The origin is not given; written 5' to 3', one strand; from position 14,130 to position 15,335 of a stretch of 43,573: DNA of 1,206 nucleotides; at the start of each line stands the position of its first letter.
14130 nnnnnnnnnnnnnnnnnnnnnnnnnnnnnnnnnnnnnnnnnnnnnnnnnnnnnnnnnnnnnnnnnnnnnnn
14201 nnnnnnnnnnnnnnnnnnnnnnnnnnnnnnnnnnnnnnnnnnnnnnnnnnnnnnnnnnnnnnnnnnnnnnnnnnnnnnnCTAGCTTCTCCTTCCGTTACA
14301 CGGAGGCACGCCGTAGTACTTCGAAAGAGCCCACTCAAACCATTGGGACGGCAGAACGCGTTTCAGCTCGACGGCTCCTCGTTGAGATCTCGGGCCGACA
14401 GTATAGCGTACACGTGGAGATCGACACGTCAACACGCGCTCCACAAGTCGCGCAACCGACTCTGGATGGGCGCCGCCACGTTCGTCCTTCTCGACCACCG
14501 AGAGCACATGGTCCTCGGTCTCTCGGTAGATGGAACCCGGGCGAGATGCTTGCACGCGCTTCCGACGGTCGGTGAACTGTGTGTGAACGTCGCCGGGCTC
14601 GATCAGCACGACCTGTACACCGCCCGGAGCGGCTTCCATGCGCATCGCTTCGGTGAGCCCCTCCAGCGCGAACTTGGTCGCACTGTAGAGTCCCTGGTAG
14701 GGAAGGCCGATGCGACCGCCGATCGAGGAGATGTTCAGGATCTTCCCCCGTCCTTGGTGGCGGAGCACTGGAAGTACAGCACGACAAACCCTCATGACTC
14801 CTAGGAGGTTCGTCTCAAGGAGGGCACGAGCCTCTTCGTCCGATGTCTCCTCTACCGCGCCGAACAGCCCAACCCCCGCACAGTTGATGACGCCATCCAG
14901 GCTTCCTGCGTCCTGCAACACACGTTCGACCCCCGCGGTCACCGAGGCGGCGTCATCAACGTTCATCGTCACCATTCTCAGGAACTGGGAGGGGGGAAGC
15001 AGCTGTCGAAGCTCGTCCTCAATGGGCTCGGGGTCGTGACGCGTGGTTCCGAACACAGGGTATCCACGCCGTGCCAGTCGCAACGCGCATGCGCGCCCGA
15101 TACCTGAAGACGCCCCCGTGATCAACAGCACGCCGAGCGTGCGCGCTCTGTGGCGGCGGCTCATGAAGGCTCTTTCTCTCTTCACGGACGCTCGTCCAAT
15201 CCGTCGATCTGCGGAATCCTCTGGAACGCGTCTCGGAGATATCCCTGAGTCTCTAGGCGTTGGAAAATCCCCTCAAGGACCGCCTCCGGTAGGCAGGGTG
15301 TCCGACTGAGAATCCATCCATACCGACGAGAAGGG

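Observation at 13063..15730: Translationally coupled lipocalin, SDR and Spt-like alpha-oxoamine synthase operon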

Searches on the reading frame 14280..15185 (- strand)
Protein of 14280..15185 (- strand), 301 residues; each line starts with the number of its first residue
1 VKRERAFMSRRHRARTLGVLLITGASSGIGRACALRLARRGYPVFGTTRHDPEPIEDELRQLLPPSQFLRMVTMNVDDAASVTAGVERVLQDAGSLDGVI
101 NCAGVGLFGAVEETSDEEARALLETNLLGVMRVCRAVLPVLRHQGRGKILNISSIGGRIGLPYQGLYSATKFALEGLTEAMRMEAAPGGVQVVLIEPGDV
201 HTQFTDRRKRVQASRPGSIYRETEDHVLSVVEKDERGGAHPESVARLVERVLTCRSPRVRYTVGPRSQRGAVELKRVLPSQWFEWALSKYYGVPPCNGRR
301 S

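Call 3: search_protein_families(library=pfam, proteins=[window:14280-15185:-])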
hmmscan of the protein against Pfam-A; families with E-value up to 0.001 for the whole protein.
window:14280-15185:- (301 aa): 6 families
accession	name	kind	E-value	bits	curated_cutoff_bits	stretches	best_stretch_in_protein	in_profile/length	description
PF00106.31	adh_short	-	5.3e-47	160.3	26.6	1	19-208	2-190/195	short chain dehydrogenase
PF13561.12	adh_short_C2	-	1.4e-35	123.5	27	1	24-210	1-186/236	Enoyl-(Acyl carrier protein) reductase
PF08659.16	KR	-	5.5e-14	52.9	22.6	1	18-187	1-169/180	KR domain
PF01370.27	Epimerase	-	6.3e-10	39.3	20.9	1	21-185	2-160/240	NAD dependent epimerase/dehydratase family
PF08643.16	DUF1776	-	8.5e-05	22.5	25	1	20-202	7-201/294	Fungal family of unknown function (DUF1776)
PF16363.11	GDP_Man_Dehyd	-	0.00054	20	27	1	21-154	1-129/332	GDP-mannose 4,6 dehydratase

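Call 4: search_protein_families(library=ncbifam, proteins=[window:14280-15185:-])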
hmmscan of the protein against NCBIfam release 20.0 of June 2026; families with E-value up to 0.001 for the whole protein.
window:14280-15185:- (301 aa): 212 families (the best 25 are shown)
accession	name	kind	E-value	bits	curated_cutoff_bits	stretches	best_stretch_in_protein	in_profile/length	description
NF049977.1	KDhSphingRedKdsR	equivalog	1.5e-81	273.7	400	1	19-291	5-267/267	3-ketodihydrosphingosine reductase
NF004823.0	PRK06179.1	subfamily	3.1e-69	233.4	310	1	18-292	6-268/271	oxidoreductase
NF004826.0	PRK06182.1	subfamily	2.8e-63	213.8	305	1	19-288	6-270/274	oxidoreductase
NF005372.1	PRK06914.1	subfamily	1.2e-60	205.1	320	1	19-289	4-275/279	SDR family oxidoreductase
NF006114.0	PRK08263.1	subfamily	3.9e-58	196.9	290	1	19-286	5-265/280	short chain dehydrogenase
NF004824.0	PRK06180.1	subfamily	4.2e-52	177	298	1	19-271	6-254/279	oxidoreductase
NF004649.0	PRK05993.1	equivalog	6.8e-50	169.9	387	1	19-288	6-274/277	SDR family oxidoreductase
NF005065.0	PRK06482.1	equivalog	2.1e-48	165.1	291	1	21-224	6-202/276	SDR family oxidoreductase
NF005950.0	PRK08017.1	equivalog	1.5e-42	145.7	326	1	20-286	5-253/256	SDR family oxidoreductase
NF009466.0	PRK12826.1-2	subfamily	2.9e-40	138.3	222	1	20-210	6-197/248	3-oxoacyl-ACP reductase FabG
NF004284.0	PRK05693.1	equivalog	1.7e-39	136.1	326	1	19-293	3-270/274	SDR family oxidoreductase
NF006123.0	PRK08267.1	equivalog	4.6e-39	134.2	261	1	20-268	5-235/261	SDR family oxidoreductase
NF005495.0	PRK07109.1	subfamily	3.4e-38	131.8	264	1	17-210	8-202/334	SDR family oxidoreductase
NF005878.0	PRK07825.1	subfamily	6e-38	130.8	287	1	19-206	11-193/278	short chain dehydrogenase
NF005806.0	PRK07666.1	equivalog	2.1e-37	128.7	286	1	21-205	11-194/239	3-ketoacyl-ACP reductase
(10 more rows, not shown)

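Call 8: search_solved_structures(query=window:14280-15185:-, max_evalue=1e-15)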
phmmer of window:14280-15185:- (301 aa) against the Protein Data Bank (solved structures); distinct sequences matched with E-value up to 1e-15: 156 (the best 60 are shown).
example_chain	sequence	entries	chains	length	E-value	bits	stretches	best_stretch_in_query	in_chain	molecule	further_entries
1iol_A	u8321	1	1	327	1.7e-33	119.6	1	19-262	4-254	ESTROGENIC 17-BETA HYDROXYSTEROID DEHYDROGENASE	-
1fdu_A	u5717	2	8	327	2.6e-33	119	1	19-262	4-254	17-BETA-HYDROXYSTEROID DEHYDROGENASE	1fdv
1a27_A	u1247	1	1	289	2.6e-33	119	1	19-262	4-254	17-BETA-HYDROXYSTEROID-DEHYDROGENASE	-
1fdw_A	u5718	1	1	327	3.2e-33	118.7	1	19-262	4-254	17-BETA-HYDROXYSTEROID DEHYDROGENASE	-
1fds_A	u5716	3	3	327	3.8e-33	118.5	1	19-262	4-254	17-BETA-HYDROXYSTEROID-DEHYDROGENASE | Estradiol 17-beta-dehydrogenase 1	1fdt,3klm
6cgc_A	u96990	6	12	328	3.9e-33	118.4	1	19-261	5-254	Estradiol 17-beta-dehydrogenase 1 | 17-beta-hydroxysteroid dehydrogenase type 1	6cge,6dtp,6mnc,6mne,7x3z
1bhs_A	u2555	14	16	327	4.3e-33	118.3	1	19-262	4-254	17BETA-HYDROXYSTEROID DEHYDROGENASE | ESTROGENIC 17-BETA HYDROXYSTEROID DEHYDROGENASE | PROTEIN (ESTRADIOL 17 BETA-DEHYDROGENASE 1)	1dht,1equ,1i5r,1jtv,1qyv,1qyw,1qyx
3m1a_A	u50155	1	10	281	1e-31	113.7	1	18-231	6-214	Putative dehydrogenase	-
4weo_A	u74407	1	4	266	3.3e-30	108.8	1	19-248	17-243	Putative acetoin(Diacetyl) reductase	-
2jah_A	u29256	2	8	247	5.4e-29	104.8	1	19-205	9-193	CLAVULANIC ACID DEHYDROGENASE | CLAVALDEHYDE DEHYDROGENASE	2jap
3ftp_A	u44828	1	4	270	1.3e-27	100.3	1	18-207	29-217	3-oxoacyl-[acyl-carrier protein] reductase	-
2ph3_A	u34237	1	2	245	1.6e-26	96.7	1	20-209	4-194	3-oxoacyl-[acyl carrier protein] reductase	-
3sj7_A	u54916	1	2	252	5.4e-26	95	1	14-207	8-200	3-oxoacyl-(Acyl-carrier-protein) reductase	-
3osu_A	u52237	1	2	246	1.7e-25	93.3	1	20-207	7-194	3-oxoacyl-[acyl-carrier-protein] reductase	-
5b1y_A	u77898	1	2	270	5.6e-25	91.6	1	19-225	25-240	3-oxoacyl-[acyl-carrier-protein] reductase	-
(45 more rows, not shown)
